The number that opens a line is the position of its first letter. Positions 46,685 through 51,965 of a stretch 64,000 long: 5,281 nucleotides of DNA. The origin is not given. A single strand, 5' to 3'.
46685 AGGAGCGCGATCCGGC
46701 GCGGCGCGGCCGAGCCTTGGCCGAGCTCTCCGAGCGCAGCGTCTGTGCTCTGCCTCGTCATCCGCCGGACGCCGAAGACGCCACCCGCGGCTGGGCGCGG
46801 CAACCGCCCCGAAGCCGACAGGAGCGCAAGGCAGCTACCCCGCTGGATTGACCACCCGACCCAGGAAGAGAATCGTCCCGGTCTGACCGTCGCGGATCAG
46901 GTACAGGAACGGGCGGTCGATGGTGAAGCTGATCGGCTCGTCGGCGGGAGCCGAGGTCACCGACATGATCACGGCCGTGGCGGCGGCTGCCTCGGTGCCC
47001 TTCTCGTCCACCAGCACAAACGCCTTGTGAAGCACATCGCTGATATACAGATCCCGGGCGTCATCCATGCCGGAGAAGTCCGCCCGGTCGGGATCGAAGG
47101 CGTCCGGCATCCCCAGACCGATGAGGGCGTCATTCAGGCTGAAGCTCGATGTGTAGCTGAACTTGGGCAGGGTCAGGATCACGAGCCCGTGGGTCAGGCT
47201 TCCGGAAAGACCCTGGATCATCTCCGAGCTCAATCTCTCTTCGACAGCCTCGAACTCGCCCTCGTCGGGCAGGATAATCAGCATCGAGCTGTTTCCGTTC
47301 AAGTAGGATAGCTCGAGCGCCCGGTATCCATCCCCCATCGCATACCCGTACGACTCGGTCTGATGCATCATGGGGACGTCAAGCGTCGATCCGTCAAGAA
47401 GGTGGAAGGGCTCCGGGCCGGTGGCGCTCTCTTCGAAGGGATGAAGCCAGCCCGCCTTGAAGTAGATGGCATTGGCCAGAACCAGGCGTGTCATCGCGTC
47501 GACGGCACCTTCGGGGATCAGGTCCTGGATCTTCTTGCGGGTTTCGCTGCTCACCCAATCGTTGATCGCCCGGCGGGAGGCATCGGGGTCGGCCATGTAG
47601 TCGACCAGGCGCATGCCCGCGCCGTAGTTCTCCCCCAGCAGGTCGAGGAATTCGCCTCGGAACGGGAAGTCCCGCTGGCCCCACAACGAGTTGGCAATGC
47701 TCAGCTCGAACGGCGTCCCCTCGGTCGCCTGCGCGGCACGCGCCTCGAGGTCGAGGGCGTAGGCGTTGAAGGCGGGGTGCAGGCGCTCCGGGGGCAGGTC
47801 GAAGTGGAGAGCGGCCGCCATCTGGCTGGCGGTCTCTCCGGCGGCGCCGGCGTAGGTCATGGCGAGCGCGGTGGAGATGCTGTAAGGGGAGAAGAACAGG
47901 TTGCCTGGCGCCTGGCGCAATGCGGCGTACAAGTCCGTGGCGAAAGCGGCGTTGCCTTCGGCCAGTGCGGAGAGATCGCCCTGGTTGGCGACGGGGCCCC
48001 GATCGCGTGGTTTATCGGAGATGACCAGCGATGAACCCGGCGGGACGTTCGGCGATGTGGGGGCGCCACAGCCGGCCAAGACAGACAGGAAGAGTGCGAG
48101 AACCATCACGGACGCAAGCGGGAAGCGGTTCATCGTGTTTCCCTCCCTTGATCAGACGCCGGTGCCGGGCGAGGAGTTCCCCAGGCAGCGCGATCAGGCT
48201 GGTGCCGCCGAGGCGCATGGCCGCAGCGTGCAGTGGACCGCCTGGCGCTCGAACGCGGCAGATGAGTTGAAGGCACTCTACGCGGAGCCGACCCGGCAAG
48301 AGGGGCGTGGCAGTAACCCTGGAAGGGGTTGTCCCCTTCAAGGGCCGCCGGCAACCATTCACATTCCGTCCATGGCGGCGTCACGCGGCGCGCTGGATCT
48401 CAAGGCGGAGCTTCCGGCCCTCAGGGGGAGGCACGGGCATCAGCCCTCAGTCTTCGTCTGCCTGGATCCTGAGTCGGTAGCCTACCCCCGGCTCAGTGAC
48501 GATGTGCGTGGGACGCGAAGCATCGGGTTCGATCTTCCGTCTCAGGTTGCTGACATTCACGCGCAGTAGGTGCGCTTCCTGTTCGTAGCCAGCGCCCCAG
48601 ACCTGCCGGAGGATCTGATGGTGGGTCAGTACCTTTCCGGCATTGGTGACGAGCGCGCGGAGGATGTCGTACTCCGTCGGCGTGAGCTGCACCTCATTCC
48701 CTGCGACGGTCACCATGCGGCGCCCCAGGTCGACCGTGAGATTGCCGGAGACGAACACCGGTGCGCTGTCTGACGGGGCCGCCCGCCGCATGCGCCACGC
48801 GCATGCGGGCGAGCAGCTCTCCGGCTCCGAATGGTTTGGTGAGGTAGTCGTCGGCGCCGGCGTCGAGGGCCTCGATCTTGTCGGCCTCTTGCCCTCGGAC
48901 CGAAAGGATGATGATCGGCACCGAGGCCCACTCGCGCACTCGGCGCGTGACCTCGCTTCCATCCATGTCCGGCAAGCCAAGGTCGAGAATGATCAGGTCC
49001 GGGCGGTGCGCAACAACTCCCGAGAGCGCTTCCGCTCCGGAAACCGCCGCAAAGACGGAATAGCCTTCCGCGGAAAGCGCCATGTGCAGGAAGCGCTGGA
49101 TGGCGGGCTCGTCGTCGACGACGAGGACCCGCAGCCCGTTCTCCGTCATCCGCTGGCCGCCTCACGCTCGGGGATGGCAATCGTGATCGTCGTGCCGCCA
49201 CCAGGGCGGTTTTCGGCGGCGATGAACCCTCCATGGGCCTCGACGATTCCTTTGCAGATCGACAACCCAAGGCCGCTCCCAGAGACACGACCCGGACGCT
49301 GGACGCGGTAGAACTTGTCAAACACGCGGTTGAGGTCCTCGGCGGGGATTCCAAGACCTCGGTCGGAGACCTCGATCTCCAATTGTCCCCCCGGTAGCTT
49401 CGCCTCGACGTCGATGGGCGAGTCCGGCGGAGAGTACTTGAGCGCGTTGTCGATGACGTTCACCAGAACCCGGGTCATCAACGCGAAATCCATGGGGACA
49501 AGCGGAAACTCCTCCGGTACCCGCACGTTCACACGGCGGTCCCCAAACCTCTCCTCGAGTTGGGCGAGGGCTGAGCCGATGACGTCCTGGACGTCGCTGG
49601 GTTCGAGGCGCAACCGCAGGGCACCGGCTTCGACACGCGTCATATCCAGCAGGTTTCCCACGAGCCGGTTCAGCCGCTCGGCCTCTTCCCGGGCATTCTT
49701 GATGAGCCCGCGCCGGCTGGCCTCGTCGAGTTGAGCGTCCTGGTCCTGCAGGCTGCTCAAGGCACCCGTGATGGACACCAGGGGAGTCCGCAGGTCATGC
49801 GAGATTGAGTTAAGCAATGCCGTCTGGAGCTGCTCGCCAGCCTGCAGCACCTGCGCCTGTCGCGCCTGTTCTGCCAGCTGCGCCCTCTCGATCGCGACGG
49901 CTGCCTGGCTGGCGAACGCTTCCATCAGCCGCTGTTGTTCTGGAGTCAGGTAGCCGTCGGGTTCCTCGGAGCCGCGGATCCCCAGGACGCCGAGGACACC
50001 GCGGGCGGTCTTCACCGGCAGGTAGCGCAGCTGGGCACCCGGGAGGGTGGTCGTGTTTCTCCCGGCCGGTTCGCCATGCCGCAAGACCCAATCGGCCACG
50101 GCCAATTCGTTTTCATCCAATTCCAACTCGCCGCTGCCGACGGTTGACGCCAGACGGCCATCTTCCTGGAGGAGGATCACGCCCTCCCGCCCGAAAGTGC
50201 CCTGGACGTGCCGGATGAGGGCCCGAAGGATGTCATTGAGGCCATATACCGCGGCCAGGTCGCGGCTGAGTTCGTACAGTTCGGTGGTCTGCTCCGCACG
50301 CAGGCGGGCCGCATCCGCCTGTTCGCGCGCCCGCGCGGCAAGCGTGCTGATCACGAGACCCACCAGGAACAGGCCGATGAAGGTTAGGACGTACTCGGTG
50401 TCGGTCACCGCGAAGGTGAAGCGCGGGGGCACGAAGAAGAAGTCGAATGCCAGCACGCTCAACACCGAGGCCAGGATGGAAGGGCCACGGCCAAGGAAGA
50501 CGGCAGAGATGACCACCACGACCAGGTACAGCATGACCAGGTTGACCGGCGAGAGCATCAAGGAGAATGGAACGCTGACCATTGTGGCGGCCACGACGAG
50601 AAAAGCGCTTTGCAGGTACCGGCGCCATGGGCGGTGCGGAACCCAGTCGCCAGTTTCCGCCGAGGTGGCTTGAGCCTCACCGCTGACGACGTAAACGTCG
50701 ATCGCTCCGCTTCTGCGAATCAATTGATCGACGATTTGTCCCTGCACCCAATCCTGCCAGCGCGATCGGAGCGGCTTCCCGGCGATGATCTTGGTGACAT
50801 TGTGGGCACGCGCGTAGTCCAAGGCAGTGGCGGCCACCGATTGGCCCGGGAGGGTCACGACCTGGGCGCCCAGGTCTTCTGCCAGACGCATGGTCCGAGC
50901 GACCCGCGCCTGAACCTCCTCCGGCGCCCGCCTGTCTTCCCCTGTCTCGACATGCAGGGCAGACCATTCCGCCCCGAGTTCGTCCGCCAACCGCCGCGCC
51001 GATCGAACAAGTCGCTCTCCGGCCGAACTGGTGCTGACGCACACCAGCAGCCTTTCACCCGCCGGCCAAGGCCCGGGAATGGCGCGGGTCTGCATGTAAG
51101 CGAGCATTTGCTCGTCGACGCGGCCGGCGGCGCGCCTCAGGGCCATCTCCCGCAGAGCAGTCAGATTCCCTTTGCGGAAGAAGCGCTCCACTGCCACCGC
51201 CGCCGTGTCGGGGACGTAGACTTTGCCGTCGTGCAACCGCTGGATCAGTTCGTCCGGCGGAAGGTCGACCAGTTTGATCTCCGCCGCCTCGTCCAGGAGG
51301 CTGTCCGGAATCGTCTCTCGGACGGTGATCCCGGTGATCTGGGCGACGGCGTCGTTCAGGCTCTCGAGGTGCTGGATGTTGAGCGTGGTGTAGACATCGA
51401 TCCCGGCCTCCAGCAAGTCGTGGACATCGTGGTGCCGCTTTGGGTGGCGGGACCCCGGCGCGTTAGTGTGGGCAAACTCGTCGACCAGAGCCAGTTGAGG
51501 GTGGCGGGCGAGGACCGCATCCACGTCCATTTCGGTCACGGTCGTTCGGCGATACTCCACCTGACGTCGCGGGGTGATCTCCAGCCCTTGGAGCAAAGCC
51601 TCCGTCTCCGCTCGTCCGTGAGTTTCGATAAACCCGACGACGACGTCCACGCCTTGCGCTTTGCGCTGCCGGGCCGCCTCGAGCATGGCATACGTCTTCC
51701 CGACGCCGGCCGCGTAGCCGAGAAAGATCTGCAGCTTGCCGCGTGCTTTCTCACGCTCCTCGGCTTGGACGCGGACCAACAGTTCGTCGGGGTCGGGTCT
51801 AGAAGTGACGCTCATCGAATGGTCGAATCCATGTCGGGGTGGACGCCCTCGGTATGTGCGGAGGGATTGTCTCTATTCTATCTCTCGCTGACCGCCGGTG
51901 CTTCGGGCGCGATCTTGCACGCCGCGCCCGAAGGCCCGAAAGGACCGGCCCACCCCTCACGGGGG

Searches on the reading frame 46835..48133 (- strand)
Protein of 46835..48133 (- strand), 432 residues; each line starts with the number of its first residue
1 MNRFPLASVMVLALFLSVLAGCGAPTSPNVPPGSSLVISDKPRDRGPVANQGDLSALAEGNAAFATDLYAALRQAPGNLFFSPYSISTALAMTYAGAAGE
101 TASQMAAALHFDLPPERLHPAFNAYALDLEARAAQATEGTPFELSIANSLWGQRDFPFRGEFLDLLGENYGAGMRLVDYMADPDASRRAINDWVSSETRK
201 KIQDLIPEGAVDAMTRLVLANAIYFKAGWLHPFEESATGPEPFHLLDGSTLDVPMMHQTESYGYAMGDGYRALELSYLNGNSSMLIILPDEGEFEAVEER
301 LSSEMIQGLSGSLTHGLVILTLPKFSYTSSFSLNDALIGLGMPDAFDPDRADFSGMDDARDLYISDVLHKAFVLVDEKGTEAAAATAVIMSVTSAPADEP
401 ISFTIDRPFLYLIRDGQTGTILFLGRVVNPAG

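Call 80: search_protein_families(library=pfam, proteins=[window:46835-48133:-], max_evalue=0.00001)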
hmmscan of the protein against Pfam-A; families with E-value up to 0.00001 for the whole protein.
window:46835-48133:- (432 aa): 1 family
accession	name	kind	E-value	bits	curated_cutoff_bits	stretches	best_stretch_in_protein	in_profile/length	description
PF00079.25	Serpin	-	1.1e-114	383.9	27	1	60-430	2-370/370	Serpin (serine protease inhibitor)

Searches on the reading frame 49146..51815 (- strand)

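Call 80: search_protein_families(library=pfam, proteins=[window:49146-51815:-], max_evalue=0.00001)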
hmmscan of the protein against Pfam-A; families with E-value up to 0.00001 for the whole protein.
window:49146-51815:- (889 aa): 6 families
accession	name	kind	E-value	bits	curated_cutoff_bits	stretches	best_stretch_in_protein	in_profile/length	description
PF02702.23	KdpD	-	1.2e-97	325.9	26.1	1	25-233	2-210/210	Osmosensitive K+ channel His kinase sensor domain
PF13493.11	DUF4118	-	3.8e-31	107.5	28.4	1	400-505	1-106/107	Domain of unknown function (DUF4118)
PF02518.31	HATPase_c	-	1.8e-28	99.6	26.4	1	779-884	5-110/111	Histidine kinase-, DNA gyrase B-, and HSP90-like ATPase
PF00512.31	HisKA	-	8.6e-15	55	26.9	1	665-731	3-66/66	His Kinase A (phospho-acceptor) domain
PF13492.12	GAF_3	-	1.5e-14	55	27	1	527-644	3-129/129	GAF domain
PF13185.12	GAF_2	-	1.6e-06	28.8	28.6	1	527-643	5-136/136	GAF domain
